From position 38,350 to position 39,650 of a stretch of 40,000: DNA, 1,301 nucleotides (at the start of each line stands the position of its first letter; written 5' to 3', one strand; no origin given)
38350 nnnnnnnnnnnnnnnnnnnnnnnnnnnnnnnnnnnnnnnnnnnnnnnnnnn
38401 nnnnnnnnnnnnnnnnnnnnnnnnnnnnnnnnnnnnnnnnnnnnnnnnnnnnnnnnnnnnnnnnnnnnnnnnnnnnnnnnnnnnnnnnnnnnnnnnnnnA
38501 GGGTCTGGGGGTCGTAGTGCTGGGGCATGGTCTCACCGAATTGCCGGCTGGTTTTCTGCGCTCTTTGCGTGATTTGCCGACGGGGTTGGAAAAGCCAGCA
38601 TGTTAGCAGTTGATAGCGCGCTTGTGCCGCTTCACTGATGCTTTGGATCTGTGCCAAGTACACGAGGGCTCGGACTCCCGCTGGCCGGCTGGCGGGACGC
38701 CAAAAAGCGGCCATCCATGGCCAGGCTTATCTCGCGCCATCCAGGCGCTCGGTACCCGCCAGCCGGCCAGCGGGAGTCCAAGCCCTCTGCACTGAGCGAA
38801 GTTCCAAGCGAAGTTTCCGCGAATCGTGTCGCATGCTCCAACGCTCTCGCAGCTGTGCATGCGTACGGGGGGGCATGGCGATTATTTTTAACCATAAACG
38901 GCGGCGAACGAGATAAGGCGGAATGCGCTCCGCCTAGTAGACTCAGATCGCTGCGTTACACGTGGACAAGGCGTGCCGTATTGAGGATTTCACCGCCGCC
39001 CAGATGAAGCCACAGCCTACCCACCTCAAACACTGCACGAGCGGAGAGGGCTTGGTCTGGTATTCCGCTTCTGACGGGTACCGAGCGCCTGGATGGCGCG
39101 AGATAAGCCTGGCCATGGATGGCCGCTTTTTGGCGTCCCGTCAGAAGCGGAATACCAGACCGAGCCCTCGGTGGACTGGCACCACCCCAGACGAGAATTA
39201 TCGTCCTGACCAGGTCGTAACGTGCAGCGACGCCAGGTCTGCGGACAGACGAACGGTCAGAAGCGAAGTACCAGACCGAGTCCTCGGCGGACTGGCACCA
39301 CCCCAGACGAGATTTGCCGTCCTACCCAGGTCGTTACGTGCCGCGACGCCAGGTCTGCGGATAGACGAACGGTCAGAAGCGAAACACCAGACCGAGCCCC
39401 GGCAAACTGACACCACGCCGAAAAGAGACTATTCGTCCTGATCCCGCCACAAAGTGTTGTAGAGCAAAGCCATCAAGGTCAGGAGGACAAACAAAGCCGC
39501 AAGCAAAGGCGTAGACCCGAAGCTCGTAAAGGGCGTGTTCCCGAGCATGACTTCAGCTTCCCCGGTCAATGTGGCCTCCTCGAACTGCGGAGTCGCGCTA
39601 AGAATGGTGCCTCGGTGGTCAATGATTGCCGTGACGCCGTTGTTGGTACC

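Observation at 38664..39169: Two 124-bp hairpin elements with identical core and outer stem but completely different, self-complementary inner stems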

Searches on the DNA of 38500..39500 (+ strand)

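Call 7: search_dna_similar(query=window:38650-38800:+, collection=plasmids, mode=distant, max_rows=40, max_evalue=0.01)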
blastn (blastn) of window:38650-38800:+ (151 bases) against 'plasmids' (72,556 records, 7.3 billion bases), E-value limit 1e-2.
No match.

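Call 8: search_rna_families(source=window, start=38500, end=39500, threshold=evalue, max_evalue=10)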
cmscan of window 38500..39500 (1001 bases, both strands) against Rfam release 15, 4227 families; matches with E-value up to 10: 11.
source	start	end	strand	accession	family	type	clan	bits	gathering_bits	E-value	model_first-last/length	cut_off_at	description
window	38665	38786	+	RF04214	MIR7526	Gene; miRNA;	-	50.8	110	1.3e-09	1-113/113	no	MIR7526 microRNA precursor family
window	38630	38813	-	RF04159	MIR1437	Gene; miRNA;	-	46.8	168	1.4e-06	1-192/192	no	MIR1437 microRNA precursor family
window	38643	38807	+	RF04159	MIR1437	Gene; miRNA;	-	41.8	168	1.7e-05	1-192/192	no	MIR1437 microRNA precursor family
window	39039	39176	+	RF01731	TwoAYGGAY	Cis-reg;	CL00106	40.7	43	7.2e-05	1-168/168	no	TwoAYGGAY RNA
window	38658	38794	-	RF03771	mir-341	Gene; miRNA;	-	34.2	90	2e-05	1-96/96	no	mir-341 microRNA precursor family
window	38657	38794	-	RF01731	TwoAYGGAY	Cis-reg;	CL00106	34.1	43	0.0024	1-168/168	no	TwoAYGGAY RNA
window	38659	38790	+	RF03771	mir-341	Gene; miRNA;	-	33.1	90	4.3e-05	1-96/96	no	mir-341 microRNA precursor family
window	39049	39169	+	RF00102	VA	Gene;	-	30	62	0.011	1-159/159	no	VA RNA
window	38664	38786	-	RF03329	mir-4743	Gene; miRNA;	-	22.1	72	0.072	1-101/101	no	mir-4743 microRNA precursor family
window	38676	38775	-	RF03184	mir-1250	Gene; miRNA;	-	16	80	6.6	1-104/104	no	mir-1250 microRNA precursor family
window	39386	39434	-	RF01681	P4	Gene; sRNA;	-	11.2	37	3.5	1-215/215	no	Pseudomonas sRNA P4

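Call 9: search_rna_families(source=window, start=39000, end=39220, threshold=evalue, max_evalue=0.01, show_alignments=3)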
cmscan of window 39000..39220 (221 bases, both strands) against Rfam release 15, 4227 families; matches with E-value up to 0.01: 2.
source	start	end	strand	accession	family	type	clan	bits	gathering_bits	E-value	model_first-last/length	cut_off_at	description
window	39039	39176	+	RF01731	TwoAYGGAY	Cis-reg;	CL00106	40.7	43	1.6e-05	1-168/168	no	TwoAYGGAY RNA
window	39046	39166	-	RF00102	VA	Gene;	-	29.6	62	0.003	1-159/159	no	VA RNA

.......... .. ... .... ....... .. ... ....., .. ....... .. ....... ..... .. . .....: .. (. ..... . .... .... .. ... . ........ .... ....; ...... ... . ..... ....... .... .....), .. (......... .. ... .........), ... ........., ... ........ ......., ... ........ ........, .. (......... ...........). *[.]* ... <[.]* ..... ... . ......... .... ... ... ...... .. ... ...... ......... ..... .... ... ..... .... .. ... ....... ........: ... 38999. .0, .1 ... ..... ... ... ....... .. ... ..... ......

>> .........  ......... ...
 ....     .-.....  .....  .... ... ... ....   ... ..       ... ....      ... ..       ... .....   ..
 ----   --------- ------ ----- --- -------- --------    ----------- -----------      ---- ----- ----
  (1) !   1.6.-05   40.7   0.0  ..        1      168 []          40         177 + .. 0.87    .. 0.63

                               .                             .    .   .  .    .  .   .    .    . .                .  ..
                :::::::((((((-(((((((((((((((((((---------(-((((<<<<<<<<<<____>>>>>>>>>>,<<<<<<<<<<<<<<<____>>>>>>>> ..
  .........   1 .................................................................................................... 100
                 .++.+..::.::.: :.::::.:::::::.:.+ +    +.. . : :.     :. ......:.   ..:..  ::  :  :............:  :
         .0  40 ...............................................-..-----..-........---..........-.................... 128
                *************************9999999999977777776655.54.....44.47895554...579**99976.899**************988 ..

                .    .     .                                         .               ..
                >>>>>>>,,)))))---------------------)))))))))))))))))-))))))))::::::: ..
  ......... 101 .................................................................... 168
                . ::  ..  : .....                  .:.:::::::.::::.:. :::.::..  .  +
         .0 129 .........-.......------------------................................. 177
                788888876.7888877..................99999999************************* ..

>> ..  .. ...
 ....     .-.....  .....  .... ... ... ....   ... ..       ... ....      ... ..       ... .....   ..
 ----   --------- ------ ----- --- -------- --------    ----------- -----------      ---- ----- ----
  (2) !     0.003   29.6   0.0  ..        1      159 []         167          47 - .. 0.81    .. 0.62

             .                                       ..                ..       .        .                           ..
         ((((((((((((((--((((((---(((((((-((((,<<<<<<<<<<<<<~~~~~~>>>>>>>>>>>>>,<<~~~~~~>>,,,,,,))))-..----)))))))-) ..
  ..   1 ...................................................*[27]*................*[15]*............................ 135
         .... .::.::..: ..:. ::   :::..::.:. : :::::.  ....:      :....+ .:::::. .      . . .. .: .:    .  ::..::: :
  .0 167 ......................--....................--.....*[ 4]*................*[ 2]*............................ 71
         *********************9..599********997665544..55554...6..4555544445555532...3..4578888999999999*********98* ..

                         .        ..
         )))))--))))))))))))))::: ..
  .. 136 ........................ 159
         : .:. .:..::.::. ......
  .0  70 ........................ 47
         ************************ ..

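Call 52: build_rna_model(alignment_id=A2, structure=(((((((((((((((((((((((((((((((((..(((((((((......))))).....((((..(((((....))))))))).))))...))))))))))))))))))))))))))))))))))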
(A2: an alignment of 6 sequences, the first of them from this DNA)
Model R1 built from alignment A2 (6 sequences, 125 columns); structure: as given.
model positions 124; base pairs 51; branch points 1; effective number of sequences 0.52; information 0.589 bits per position. Calibrated on 0.2 Mb of random sequence (short: E-values are rough).
structure used (alignment columns):
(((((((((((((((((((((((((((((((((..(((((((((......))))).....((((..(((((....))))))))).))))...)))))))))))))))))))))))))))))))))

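Call 53: search_with_rna_model(model_id=R1, sources=[window, L002, L007, L009, L020, L032, L035, L039, L041, L062, L078, L079, L096, L116, L120, L121, L124, L126, L137, L149, L150, L151, L152, L153, L154, L155, L030, L072, L074, L088, L109, L051, L089, L102, L015, L080, L052, L060, L101, L065, L037, L075, L093], max_evalue=0.01, make_alignment=true)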
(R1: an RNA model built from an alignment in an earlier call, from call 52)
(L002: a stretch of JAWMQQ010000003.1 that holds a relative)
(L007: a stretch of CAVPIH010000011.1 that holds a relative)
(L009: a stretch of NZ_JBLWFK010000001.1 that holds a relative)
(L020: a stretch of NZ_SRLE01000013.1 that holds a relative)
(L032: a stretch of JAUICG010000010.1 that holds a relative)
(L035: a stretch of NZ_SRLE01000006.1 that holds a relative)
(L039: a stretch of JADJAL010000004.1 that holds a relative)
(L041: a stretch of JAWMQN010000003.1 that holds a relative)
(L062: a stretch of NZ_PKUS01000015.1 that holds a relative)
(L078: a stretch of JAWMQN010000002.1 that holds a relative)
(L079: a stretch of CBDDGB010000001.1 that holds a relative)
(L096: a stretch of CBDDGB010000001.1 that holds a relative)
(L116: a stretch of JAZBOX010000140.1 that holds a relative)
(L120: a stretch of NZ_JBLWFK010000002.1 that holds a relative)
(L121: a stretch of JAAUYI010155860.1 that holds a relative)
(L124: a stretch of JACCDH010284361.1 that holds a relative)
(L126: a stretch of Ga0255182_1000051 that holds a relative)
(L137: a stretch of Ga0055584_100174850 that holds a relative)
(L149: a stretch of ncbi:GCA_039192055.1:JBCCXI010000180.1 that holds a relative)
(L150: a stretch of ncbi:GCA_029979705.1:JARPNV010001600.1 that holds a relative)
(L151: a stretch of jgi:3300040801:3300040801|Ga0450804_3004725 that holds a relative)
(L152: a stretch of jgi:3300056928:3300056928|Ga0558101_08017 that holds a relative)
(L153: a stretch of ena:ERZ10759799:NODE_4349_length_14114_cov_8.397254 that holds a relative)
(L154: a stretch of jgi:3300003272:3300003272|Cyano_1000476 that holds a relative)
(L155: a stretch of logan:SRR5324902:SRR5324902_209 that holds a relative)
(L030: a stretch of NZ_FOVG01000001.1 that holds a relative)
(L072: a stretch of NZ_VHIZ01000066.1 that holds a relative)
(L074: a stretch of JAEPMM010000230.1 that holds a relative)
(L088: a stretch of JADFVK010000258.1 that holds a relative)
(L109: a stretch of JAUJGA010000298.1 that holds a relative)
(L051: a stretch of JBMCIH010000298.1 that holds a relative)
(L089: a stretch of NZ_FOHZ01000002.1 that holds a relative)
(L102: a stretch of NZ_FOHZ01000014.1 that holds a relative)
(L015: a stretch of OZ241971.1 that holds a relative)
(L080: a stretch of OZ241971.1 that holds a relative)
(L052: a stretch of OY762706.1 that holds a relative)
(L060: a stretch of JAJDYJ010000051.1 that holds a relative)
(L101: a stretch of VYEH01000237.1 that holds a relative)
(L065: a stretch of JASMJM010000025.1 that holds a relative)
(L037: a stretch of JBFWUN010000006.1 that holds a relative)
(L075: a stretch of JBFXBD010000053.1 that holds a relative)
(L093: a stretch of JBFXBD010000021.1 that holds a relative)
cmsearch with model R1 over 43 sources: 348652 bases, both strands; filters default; matches with E-value up to 0.01: 67.
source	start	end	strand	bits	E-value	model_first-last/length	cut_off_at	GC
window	39046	39169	+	142.2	5.1e-31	1-124/124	no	0.62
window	38664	38787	-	141.5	7.6e-31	1-124/124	no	0.72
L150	3741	3864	+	141.4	7.9e-31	1-124/124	no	0.69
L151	3751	3874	-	135.4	2.2e-29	1-124/124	no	0.69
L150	3348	3472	-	132.1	1.3e-28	1-124/124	no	0.61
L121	277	400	+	129.7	5e-28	1-124/124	no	0.66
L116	2675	2797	-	88.8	2.9e-18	1-124/124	no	0.66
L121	18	141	-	84.5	3e-17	1-124/124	no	0.66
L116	2887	3009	+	81.9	1.3e-16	1-124/124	no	0.67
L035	5614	5738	-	75.8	3.6e-15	1-124/124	no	0.7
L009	6568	6690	+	75.4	4.6e-15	1-124/124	no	0.63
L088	7344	7462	-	70.1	8.6e-14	1-124/124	no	0.54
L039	1920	2039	+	69.7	1.1e-13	1-124/124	no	0.68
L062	357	476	-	66.8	5.3e-13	1-124/124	no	0.73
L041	6609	6732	+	66.5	5.9e-13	1-124/124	no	0.65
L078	6002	6121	+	65.4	1.1e-12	1-124/124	no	0.63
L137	49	170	+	65.2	1.2e-12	1-124/124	no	0.74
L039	1690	1809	-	64.1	2.3e-12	1-124/124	no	0.7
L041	261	378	+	62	7.2e-12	1-124/124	no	0.7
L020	240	357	+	61.6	9.2e-12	1-124/124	no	0.64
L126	984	1103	-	61.3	1e-11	1-124/124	no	0.7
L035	5440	5559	+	59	3.8e-11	1-124/124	no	0.62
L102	6476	6598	+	56.9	1.2e-10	1-124/124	no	0.7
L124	9666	9785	-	56.9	1.2e-10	1-124/124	no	0.73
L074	4530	4647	+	56.4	1.6e-10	1-124/124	no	0.61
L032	45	168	+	56.4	1.6e-10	1-124/124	no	0.64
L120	2736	2855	+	55.4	2.7e-10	1-124/124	no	0.58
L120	2401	2520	-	54.6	4.2e-10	1-124/124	no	0.57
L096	7683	7798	+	54.1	5.6e-10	1-124/124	no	0.64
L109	976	1094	-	54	5.8e-10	1-124/124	no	0.46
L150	3741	3864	-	52.2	1.6e-09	1-124/124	no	0.69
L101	2592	2740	-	51.3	2.5e-09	1-124/124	no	0.7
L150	3348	3472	+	51.1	2.9e-09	1-124/124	no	0.61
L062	525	646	+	51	3.1e-09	1-124/124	no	0.67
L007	297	415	-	50.4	4.3e-09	1-124/124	no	0.66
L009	6732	6851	-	50.3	4.4e-09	1-124/124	no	0.61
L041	2972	3092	-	48.6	1.1e-08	1-124/124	no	0.68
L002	3931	4050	+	46.2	4.2e-08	1-124/124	no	0.74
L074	4306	4413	-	46.2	4.4e-08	1-124/124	no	0.62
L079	7193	7322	+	45.6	5.9e-08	1-124/124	no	0.65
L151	3751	3874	+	45.6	6e-08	1-124/124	no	0.69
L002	3742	3876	-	45.2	7.3e-08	1-124/124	no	0.72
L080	6724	6864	-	45.1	7.7e-08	1-124/124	no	0.71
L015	884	1026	+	43.2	2.2e-07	1-124/124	no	0.73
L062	357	476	+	43.2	2.2e-07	1-124/124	no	0.73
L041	2798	2930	+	42.8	2.7e-07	1-124/124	no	0.75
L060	1098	1243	+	42.7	2.9e-07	1-124/124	no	0.64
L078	6002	6121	-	41.8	4.8e-07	1-124/124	no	0.63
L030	6129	6245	+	40.4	1e-06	1-124/124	no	0.61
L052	1152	1297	+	40.3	1.1e-06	1-124/124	no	0.68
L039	1927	2032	-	40.2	1.1e-06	1-124/124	no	0.69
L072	7860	7962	+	39.3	1.9e-06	1-124/124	no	0.62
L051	3138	3259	+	39.2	2e-06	1-124/124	no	0.64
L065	6266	6404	+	37.6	4.9e-06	1-124/124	no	0.62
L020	240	357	-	36.8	7.5e-06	1-124/124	no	0.64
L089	1032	1150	-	35.4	1.6e-05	1-124/124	no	0.69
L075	7341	7471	-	33.8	3.8e-05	1-124/124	no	0.73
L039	1698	1801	+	32.4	8.3e-05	1-124/124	no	0.66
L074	4532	4645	-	30.4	0.00025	1-124/124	no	0.6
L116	2687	2785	+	29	0.00055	1-124/124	no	0.66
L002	3749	3869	+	28.4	0.00078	1-124/124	no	0.71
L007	298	414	+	27.3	0.0014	1-124/124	no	0.65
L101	2602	2730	+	26.6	0.002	1-124/124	no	0.72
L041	2977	3087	+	25.6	0.0036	1-124/124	no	0.68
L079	6972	7062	-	25.1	0.0048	1-124/124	no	0.7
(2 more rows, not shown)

Alignment A3: 67 matches aligned to the model, 218 columns, each read 5' to 3' on its own strand. Consensus structure (alignment columns), stored with it:
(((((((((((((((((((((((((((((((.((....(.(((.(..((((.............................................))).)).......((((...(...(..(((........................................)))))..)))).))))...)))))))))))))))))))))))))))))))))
